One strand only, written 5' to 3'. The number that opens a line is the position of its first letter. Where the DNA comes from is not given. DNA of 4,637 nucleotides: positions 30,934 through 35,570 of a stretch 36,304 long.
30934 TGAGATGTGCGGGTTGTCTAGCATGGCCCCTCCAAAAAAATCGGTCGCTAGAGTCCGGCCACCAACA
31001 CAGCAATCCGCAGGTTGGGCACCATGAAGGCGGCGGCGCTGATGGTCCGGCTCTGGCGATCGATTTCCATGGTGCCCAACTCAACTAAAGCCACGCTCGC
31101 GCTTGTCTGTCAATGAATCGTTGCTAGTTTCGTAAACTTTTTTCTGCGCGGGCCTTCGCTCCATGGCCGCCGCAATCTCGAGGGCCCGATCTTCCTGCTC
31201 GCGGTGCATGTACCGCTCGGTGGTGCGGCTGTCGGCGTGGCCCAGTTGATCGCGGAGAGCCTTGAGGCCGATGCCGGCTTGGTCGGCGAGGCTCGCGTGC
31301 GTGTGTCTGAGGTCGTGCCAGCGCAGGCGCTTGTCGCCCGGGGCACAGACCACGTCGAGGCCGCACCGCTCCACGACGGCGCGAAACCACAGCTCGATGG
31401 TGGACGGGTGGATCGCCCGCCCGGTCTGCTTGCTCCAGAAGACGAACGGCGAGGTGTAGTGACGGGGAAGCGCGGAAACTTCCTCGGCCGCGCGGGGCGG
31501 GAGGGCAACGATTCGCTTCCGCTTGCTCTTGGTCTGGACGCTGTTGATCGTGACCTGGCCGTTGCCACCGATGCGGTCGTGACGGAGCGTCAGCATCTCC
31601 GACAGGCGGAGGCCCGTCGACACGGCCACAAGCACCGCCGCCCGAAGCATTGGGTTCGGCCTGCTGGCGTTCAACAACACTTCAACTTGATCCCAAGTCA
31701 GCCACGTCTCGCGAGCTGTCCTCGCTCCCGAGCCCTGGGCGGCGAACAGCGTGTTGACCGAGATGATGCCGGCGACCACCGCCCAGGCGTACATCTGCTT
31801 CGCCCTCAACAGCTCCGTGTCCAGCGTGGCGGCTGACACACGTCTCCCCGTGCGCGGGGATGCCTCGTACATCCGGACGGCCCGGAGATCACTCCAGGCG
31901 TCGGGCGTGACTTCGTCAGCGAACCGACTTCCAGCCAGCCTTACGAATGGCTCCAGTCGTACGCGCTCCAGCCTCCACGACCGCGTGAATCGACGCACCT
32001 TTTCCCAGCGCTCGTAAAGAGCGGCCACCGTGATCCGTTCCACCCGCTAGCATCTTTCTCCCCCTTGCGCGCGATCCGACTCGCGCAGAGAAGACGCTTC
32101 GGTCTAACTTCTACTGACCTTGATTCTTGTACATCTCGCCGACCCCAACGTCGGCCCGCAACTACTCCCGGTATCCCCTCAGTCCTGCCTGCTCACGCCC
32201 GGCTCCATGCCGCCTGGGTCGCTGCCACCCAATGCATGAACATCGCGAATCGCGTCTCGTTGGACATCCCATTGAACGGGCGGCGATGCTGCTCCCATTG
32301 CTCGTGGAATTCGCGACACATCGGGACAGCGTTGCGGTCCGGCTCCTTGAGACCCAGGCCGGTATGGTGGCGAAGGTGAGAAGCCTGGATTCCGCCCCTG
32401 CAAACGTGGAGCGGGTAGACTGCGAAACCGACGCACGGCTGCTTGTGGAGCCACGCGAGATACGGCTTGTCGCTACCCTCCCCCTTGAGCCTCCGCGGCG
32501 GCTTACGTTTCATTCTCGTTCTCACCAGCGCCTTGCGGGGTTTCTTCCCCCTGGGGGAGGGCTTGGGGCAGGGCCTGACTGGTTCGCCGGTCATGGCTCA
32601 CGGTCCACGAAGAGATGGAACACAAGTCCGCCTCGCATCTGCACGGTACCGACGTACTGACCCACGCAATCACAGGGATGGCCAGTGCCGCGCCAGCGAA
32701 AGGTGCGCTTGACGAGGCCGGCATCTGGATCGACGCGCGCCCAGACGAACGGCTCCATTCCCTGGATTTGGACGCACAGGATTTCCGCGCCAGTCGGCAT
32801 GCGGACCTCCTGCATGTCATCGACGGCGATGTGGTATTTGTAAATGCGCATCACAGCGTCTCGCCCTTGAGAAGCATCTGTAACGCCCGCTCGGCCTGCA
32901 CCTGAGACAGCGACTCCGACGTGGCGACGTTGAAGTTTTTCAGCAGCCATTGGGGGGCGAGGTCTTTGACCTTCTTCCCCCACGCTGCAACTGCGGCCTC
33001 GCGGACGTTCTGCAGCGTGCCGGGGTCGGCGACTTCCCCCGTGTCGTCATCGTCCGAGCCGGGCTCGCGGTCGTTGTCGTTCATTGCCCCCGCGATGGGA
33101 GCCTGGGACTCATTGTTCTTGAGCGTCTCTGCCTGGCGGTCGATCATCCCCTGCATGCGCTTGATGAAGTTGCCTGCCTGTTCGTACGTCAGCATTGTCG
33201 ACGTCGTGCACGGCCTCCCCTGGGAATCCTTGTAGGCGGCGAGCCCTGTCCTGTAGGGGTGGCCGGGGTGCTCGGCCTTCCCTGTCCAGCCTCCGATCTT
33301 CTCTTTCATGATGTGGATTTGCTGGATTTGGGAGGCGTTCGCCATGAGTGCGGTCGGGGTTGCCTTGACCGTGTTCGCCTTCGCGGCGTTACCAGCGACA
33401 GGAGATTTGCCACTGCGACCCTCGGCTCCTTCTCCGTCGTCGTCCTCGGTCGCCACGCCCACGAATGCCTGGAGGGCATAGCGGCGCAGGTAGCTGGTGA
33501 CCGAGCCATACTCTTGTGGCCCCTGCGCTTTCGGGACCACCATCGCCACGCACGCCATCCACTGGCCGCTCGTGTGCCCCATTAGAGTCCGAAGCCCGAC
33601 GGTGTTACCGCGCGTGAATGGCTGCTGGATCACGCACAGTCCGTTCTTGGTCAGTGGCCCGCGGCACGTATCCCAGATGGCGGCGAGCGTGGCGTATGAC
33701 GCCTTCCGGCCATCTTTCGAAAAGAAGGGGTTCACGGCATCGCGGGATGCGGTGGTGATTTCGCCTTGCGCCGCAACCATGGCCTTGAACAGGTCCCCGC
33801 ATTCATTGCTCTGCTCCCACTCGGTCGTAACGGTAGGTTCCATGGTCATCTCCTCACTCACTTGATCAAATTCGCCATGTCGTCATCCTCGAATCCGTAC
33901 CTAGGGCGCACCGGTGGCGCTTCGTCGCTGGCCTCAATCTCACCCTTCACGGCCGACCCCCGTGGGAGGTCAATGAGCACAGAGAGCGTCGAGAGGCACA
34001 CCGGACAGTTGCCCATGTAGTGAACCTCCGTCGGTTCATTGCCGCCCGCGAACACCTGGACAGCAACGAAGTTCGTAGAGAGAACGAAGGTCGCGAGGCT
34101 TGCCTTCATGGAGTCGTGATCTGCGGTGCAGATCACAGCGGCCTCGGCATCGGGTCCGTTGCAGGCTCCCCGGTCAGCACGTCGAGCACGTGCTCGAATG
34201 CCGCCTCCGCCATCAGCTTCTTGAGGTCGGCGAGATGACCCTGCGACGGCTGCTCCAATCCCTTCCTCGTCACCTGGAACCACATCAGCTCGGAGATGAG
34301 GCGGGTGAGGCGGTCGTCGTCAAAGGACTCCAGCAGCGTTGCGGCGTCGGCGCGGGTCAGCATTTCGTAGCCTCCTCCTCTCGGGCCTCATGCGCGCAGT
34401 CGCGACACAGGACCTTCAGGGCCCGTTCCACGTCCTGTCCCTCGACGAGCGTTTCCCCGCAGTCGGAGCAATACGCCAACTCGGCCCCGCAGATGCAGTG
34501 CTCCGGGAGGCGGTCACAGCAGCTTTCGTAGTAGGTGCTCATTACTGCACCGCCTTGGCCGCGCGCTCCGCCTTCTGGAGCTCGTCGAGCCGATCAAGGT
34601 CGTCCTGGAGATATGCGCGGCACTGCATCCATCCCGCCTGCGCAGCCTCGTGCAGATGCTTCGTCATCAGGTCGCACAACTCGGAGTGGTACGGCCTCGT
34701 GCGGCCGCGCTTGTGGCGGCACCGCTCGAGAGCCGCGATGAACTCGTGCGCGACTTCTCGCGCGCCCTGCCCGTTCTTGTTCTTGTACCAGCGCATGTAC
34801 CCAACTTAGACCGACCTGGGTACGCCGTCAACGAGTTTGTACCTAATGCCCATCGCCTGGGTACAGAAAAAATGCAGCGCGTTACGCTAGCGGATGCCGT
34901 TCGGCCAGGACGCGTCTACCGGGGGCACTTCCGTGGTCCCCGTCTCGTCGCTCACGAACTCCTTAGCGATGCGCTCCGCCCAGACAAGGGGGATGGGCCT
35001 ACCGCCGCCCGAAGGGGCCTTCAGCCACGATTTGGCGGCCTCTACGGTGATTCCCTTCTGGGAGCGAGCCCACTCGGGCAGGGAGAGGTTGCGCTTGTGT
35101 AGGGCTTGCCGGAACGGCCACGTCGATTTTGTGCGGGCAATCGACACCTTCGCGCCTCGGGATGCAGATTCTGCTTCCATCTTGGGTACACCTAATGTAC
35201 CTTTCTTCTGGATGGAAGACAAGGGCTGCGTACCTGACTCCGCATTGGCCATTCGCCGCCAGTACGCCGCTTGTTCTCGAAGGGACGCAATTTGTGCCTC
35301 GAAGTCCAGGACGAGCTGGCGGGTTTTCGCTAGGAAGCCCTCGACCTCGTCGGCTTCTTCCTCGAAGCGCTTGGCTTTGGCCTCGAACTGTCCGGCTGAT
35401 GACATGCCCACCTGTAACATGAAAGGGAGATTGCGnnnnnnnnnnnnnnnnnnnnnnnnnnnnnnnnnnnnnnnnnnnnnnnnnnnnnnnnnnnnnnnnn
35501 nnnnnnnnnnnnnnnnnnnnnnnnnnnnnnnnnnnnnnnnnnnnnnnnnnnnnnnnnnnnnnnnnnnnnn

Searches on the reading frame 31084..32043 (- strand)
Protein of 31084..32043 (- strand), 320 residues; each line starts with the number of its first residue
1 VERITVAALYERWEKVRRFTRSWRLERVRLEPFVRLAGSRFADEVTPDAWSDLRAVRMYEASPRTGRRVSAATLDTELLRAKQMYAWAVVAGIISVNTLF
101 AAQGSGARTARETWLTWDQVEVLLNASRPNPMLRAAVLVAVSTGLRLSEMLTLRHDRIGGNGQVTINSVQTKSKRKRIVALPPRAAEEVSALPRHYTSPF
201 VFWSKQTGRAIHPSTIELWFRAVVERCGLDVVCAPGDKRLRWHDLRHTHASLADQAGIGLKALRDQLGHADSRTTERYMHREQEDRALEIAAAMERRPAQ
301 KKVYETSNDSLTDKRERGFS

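Call 25: search_protein_families(library=phrogs, proteins=[window:31084-32043:-], max_evalue=0.01)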
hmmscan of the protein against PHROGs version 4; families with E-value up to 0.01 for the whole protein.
window:31084-32043:- (320 aa): 6 families
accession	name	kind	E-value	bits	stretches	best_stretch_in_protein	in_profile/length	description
phrog_1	-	integration and excision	1e-51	178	1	3-300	163-453/611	integrase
phrog_216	-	integration and excision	6.3e-36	125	1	71-292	14-235/301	integrase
phrog_7685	-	integration and excision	1.5e-05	25.7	1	238-284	179-226/240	integrase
phrog_35951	-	unknown function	5.4e-05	24.6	1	238-282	19-63/97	-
phrog_23271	-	unknown function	0.00046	21.1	1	242-291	11-55/67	-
phrog_7244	-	integration and excision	0.00091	19.5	1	65-173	133-237/263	integrase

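Call 26: search_protein_families(library=pfam, proteins=[window:31084-32043:-], max_evalue=0.01)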
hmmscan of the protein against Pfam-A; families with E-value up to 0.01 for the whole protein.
window:31084-32043:- (320 aa): 1 family
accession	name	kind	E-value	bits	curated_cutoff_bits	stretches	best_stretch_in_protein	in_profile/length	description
PF00589.27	Phage_integrase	-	9e-24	84.6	27.1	1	114-283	2-170/172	Phage integrase family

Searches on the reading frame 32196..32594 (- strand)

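Call 25: search_protein_families(library=phrogs, proteins=[window:32196-32594:-], max_evalue=0.01)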
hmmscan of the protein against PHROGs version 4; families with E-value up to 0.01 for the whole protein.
window:32196-32594:- (133 aa): 3 families
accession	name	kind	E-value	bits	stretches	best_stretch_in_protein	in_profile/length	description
phrog_131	-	DNA, RNA and nucleotide metabolism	1.8e-07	32.4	1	63-132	49-120/131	HNH endonuclease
phrog_1588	-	unknown function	8.3e-05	23.4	1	17-101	3-83/132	-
phrog_96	-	DNA, RNA and nucleotide metabolism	0.0013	19.1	1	43-109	250-311/334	HNH endonuclease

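Call 26: search_protein_families(library=pfam, proteins=[window:32196-32594:-], max_evalue=0.01)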
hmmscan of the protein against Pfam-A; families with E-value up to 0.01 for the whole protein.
window:32196-32594:- (133 aa): 1 family
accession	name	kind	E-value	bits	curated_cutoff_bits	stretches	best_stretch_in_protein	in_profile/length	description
PF06147.18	DUF968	-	0.0022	18.5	27.8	1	42-108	89-150/171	Protein of unknown function (DUF968)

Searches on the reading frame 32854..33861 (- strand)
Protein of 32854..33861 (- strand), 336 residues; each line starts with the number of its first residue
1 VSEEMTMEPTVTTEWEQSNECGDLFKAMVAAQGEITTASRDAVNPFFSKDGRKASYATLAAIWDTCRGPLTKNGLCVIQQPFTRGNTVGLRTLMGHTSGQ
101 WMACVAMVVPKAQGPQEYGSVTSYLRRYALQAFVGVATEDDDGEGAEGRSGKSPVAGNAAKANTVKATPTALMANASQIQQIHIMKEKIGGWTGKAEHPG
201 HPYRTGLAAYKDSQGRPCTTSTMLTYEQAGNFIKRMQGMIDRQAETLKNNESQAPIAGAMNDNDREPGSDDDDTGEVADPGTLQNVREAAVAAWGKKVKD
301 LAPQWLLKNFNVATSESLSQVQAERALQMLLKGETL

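Call 25: search_protein_families(library=phrogs, proteins=[window:32854-33861:-], max_evalue=0.01)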
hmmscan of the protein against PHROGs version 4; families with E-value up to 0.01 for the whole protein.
window:32854-33861:- (336 aa): 4 families
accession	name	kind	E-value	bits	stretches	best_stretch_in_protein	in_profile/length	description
phrog_2324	-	DNA, RNA and nucleotide metabolism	3.2e-35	122.5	1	16-175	3-156/193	Erf-like ssDNA annealing protein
phrog_155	-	DNA, RNA and nucleotide metabolism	1.5e-29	104.6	1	4-250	48-283/308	Erf-like ssDNA annealing protein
phrog_34817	-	unknown function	3.4e-12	47.3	1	18-143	6-134/291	-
phrog_10003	-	other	1.3e-08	35.6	1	72-142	88-166/297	recombinase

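Call 26: search_protein_families(library=pfam, proteins=[window:32854-33861:-], max_evalue=0.01)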
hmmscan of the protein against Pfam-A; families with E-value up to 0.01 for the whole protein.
window:32854-33861:- (336 aa): 1 family
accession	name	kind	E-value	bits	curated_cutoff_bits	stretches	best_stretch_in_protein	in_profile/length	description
PF04404.17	ERF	-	2.7e-18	66.8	25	1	26-154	3-137/153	ERF superfamily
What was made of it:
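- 32851..33861 (-): ERF-family single-strand annealing protein: the candidate enzyme for exchange at short anchors. Pfam ERF, E 2.7e-18; phrog_2324, E 3e-35 (calls 25, 26).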

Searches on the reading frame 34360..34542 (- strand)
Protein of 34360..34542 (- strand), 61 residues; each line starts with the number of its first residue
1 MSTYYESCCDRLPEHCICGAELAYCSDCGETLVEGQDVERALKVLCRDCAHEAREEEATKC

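Call 79: search_protein_families(library=pfam, proteins=[window:34360-34542:-], max_evalue=0.05)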
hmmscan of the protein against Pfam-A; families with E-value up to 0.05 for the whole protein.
window:34360-34542:- (61 aa): 1 family
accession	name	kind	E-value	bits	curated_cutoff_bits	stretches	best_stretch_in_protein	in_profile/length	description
PF01258.23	zf-dskA_traR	-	0.0086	16.5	24.9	1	24-53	5-34/36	Prokaryotic dksA/traR C4-type zinc finger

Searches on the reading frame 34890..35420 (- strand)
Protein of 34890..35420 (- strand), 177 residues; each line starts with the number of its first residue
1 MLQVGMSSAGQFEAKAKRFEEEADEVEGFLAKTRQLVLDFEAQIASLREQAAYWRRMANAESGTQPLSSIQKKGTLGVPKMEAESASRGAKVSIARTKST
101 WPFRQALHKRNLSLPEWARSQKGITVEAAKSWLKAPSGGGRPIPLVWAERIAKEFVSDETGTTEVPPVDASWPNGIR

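Call 25: search_protein_families(library=phrogs, proteins=[window:34890-35420:-], max_evalue=0.01)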
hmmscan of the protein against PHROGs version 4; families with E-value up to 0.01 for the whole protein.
window:34890-35420:- (177 aa): 0 families

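Call 26: search_protein_families(library=pfam, proteins=[window:34890-35420:-], max_evalue=0.01)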
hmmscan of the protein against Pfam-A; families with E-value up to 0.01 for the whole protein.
window:34890-35420:- (177 aa): 0 families

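Call 50: find_homologous_proteins(query=window:34890-35420:-, max_evalue=0.001)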
Query window:34890-35420:- (177 aa): 13 proteins with E <= 0.001 among 74 candidates.
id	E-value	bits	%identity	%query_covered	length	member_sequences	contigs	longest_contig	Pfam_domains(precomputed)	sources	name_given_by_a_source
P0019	1.7e-105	368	100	97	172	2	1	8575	-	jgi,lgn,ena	-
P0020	1.1e-63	232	81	77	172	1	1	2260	-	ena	-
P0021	3.2e-62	227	83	70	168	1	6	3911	-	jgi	jgi:hypothetical protein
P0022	6.5e-62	226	68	100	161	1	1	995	-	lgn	-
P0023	4.3e-61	224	71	89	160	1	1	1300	-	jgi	jgi:hypothetical protein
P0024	8.1e-57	210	64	94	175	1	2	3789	-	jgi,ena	-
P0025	1.8e-50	189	78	66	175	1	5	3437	-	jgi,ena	-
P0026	7.0e-50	187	88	55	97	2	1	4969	-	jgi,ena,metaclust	metaclust:\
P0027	2.4e-44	169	63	77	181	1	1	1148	-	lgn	-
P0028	1.1e-34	138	65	63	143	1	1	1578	-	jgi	jgi:hypothetical protein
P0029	5.3e-34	136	53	86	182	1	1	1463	-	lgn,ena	-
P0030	4.4e-22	97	53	63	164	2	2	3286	-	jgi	-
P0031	2.4e-20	91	44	92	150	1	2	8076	-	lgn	-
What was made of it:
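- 34887..35420 (-): Divergent conserved early gene, 172-177 aa. A coiled-coil N-terminus with a C-terminal domain that is swapped between relatives. Its start codon lies only 15-30 nt from the g1 start. Thirteen homologues (call 50).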

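Call 51: find_encoding_contigs(protein=P0031, flank=10000)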
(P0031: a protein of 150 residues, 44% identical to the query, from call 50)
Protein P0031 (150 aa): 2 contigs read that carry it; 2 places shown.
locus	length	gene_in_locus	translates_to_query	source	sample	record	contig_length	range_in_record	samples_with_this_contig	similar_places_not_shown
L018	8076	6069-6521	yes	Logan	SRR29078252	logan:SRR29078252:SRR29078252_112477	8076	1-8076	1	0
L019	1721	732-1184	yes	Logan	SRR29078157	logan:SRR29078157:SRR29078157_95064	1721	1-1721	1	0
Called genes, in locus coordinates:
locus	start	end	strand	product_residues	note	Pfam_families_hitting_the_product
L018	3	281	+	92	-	?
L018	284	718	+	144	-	-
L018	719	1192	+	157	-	-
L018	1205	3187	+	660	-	PF13385:Laminin_G_3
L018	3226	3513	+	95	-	-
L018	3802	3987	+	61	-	-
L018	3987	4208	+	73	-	-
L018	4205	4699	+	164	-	PF05257:CHAP (weak)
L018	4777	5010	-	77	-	-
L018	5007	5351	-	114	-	PF02481:DNA_processg_A (faint), PF10686:YAcAr (weak)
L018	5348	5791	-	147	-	-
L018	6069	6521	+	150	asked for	-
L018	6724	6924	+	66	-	-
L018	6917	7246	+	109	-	-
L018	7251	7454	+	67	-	-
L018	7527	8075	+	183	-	?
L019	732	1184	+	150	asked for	-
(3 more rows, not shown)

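Call 52: find_encoding_contigs(protein=P0026, flank=10000)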
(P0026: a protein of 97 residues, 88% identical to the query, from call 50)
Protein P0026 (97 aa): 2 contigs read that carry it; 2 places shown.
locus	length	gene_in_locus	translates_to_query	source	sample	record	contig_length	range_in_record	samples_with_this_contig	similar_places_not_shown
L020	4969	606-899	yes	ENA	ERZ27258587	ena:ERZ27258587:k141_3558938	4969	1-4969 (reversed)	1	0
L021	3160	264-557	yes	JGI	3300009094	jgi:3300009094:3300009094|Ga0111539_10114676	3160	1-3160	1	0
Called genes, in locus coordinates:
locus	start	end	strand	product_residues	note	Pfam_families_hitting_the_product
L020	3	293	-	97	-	?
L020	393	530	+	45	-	-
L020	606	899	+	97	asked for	-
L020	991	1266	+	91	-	-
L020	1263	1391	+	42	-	-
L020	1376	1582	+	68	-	-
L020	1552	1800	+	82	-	-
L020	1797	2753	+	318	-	PF04404:ERF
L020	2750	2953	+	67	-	-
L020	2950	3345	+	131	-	-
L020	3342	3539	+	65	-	-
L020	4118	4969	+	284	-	?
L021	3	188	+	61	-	?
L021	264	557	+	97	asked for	-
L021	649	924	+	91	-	-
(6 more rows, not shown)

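Call 53: find_encoding_contigs(protein=P0019, flank=10000)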
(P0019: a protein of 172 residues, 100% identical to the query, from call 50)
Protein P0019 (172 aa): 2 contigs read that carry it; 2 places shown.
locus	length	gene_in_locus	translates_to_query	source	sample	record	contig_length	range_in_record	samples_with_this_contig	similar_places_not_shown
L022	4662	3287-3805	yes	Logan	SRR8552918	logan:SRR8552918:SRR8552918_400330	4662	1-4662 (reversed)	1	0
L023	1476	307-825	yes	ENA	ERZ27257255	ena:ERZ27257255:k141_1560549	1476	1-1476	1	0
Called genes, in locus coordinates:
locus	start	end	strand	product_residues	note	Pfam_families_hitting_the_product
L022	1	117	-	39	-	?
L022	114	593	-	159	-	-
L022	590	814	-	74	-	PF12844:HTH_19, PF13560:HTH_31, PF01381:HTH_3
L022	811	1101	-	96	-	-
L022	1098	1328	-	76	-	-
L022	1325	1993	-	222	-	-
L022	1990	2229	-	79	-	-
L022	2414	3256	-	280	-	-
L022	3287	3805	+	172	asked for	-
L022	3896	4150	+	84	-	-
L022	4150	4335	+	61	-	-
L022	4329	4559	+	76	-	-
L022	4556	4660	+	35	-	?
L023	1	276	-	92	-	?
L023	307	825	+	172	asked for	-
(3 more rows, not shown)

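Call 85: search_protein_families(library=pfam, proteins=[L018:5351-5791:-, L018:5010-5351:-], max_evalue=0.01)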
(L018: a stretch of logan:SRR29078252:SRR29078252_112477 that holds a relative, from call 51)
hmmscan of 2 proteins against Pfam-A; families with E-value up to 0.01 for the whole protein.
L018:5351-5791:- (147 aa): 0 families

L018:5010-5351:- (114 aa): 3 families
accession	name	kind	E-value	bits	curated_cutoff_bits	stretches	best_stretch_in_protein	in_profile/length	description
PF10686.14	YAcAr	-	6.4e-08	32.7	28.2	1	1-62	1-65/66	YspA, cpYpsA-related SLOG family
PF02481.21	DNA_processg_A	-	9.6e-06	25.4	29.6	1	2-57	46-104/212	DNA recombination-mediator protein A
PF18306.6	LDcluster4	-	0.0047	17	26.3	0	18-110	25-123/151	SLOG cluster4 family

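Call 89: search_protein_families(library=pfam, proteins=[L018:4780-5010:-, L020:6-293:-, L018:6724-6921:+], max_evalue=0.01)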
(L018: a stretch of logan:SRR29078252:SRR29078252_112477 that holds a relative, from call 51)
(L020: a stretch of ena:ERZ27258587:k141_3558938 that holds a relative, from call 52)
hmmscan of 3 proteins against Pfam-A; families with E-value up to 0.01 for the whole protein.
L018:4780-5010:- (77 aa): 0 families

L020:6-293:- (96 aa): 0 families

L018:6724-6921:+ (66 aa): 0 families

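Call 101: search_solved_structures(query=window:34890-35420:-, max_evalue=1)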
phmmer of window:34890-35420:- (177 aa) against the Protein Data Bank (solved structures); distinct sequences matched with E-value up to 1: 3.
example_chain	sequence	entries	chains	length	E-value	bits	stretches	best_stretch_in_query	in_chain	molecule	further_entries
3zmf_A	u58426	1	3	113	0.074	16.3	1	11-85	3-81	GENERAL CONTROL PROTEIN GCN4, PUTATIVE INNER MEMBRANE PROTEIN, GENERAL CONTROL PROTEIN GCN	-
9oy8_H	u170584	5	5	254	0.16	15.2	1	125-176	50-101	Small ribosomal subunit protein uS2 | 30S ribosomal protein S2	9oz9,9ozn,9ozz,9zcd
7sn9_A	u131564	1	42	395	0.33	14.2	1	42-171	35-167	Flagellin A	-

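Call 102: search_protein_families(library=pfam, proteins=[L018:6069-6518:+, P0020, P0021, P0024, P0025, P0027, P0029, P0030], max_evalue=0.05)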
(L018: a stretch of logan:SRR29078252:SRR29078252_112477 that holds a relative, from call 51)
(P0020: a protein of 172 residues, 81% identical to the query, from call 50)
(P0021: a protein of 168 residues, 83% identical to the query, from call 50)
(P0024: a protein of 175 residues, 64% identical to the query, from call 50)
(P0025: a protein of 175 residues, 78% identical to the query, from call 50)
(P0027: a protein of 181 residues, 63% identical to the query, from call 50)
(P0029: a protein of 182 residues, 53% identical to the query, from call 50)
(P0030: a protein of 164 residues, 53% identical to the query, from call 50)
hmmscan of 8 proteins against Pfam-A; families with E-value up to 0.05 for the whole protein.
L018:6069-6518:+ (150 aa): 0 families

P0020 (172 aa): 0 families

P0021 (168 aa): 0 families

P0024 (175 aa): 0 families

P0025 (175 aa): 0 families

P0027 (181 aa): 0 families

P0029 (182 aa): 0 families

P0030 (164 aa): 0 families
